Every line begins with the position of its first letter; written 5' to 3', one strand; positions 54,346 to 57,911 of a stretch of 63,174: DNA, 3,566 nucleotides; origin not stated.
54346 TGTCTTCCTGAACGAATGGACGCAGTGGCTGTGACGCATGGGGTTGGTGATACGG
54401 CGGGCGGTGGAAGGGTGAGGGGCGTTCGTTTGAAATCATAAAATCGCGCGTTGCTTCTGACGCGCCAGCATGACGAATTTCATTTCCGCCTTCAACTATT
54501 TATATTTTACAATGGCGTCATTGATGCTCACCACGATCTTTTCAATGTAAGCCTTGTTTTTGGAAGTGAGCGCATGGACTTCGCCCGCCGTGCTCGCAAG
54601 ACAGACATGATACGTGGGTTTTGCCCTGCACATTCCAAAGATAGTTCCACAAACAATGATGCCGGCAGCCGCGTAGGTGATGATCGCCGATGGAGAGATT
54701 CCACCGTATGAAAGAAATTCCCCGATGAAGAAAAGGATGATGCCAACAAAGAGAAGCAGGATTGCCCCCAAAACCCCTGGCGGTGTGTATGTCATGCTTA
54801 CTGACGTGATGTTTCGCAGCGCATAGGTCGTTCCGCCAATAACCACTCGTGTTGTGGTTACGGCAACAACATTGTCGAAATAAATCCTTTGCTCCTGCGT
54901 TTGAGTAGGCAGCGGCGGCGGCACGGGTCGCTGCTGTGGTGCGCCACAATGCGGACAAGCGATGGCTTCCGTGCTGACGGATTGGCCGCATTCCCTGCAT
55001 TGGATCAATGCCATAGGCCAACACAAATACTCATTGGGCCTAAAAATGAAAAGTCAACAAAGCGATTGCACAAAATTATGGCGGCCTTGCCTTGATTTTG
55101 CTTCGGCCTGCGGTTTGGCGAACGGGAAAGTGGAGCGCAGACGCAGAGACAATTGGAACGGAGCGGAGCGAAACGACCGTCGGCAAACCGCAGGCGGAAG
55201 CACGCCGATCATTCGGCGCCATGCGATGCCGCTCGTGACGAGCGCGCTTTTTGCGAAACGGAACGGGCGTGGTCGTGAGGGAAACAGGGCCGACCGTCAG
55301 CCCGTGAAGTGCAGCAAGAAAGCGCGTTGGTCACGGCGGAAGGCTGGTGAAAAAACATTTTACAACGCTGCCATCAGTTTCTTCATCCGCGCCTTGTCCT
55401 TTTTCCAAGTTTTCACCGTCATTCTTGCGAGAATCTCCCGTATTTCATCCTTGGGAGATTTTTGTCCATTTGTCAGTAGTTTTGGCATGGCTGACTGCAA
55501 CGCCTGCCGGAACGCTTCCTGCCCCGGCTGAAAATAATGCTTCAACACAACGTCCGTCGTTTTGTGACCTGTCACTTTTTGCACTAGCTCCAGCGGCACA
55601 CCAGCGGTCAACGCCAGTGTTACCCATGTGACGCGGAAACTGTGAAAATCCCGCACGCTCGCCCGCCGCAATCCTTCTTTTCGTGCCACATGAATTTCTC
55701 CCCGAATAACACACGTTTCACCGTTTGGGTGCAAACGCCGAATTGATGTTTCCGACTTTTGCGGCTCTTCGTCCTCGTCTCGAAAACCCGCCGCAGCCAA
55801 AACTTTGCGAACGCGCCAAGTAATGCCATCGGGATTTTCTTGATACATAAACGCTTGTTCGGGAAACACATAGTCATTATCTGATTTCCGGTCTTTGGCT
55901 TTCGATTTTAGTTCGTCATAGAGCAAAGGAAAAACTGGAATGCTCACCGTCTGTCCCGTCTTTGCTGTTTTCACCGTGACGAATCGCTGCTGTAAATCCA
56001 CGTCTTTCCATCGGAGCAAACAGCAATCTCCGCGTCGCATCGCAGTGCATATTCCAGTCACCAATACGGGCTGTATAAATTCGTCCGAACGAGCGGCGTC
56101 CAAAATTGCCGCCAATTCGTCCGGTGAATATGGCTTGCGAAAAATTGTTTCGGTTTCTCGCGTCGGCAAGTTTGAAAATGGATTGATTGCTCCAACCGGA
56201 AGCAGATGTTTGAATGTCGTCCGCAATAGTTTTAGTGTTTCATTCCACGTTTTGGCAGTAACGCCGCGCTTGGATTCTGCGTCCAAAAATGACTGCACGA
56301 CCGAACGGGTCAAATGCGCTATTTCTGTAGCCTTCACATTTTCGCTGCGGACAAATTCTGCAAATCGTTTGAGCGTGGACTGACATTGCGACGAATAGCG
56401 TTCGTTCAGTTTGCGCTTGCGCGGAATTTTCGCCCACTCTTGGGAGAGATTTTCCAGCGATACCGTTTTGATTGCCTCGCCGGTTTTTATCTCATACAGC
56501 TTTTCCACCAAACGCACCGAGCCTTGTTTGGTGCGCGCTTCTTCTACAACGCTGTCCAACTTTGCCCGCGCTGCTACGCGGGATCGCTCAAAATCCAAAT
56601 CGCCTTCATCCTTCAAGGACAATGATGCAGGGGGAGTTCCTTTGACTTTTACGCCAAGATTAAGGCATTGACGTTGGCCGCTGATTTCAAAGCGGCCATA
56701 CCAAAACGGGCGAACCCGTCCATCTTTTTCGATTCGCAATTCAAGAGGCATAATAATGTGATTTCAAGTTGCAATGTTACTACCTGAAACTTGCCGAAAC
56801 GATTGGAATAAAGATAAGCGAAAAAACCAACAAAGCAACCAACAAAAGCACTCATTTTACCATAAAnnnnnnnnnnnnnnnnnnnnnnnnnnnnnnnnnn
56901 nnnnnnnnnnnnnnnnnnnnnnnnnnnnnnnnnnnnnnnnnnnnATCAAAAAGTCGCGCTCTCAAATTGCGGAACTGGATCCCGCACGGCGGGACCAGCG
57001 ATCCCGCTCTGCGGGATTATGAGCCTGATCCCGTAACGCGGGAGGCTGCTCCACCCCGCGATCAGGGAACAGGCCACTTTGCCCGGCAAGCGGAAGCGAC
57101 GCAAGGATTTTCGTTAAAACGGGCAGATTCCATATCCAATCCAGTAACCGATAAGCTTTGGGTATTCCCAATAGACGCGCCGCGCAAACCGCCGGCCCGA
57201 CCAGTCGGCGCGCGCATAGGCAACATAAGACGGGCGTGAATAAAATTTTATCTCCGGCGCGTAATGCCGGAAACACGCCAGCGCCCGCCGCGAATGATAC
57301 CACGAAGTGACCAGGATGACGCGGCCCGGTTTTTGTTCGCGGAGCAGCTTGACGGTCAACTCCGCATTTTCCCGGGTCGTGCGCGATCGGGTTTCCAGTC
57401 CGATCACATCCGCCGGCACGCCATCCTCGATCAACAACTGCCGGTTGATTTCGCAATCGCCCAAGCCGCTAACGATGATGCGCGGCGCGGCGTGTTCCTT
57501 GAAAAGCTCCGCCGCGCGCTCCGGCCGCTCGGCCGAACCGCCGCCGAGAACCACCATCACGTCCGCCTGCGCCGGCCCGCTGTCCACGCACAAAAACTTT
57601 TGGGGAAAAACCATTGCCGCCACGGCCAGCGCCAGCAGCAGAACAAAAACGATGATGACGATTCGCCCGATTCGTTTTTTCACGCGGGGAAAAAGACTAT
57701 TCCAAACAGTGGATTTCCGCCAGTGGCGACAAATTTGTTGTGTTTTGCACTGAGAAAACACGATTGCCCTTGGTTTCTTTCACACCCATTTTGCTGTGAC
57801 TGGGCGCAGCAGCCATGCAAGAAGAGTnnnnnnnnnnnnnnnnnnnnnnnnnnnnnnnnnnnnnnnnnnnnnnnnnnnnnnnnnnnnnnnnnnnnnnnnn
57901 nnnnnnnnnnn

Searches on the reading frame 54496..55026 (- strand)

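Call 13: search_protein_families(library=pfam, proteins=[window:54496-55026:-], max_evalue=0.001)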
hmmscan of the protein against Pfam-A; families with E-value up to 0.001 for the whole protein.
window:54496-55026:- (176 aa): 3 families
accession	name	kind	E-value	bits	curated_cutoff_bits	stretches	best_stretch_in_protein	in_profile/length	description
PF19744.4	DUF6232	-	4.4e-18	66.3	27.4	1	54-172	1-117/117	Family of unknown function (DUF6232)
PF13248.11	Zn_ribbon_3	-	4e-07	29.7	27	1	8-30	3-25/26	zinc-ribbon domain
PF13240.11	Zn_Ribbon_1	-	0.00012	22.1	25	1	10-30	2-22/23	zinc-ribbon domain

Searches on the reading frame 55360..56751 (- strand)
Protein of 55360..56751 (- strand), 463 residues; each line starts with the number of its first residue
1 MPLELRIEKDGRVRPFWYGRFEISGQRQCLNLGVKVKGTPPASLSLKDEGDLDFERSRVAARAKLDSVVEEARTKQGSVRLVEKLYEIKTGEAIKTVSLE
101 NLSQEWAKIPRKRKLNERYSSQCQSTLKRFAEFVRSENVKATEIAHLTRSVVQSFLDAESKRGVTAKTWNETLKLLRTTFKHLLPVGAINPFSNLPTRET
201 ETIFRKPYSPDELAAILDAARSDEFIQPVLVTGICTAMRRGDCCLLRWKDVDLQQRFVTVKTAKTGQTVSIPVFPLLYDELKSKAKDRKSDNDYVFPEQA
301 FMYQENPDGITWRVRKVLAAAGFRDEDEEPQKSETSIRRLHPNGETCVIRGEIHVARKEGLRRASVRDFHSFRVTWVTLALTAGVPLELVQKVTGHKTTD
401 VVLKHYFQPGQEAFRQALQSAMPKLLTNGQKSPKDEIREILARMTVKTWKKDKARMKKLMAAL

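Call 13: search_protein_families(library=pfam, proteins=[window:55360-56751:-], max_evalue=0.001)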
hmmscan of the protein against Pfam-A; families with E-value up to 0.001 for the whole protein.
window:55360-56751:- (463 aa): 2 families
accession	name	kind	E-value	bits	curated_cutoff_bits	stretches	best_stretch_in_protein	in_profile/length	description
PF00589.27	Phage_integrase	-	1.2e-15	58.1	27.1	1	211-408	6-167/172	Phage integrase family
PF02899.23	Phage_int_SAM_1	-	0.0007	20.3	22.3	0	125-183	24-79/83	Phage integrase, N-terminal SAM-like domain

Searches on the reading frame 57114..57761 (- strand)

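Call 13: search_protein_families(library=pfam, proteins=[window:57114-57761:-], max_evalue=0.001)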
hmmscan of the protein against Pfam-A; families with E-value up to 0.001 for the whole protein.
window:57114-57761:- (215 aa): 1 family
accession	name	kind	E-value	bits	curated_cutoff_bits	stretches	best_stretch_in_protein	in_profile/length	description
PF02698.23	DUF218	-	2.9e-23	82.7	27.6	1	67-171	1-105/133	DUF218 domain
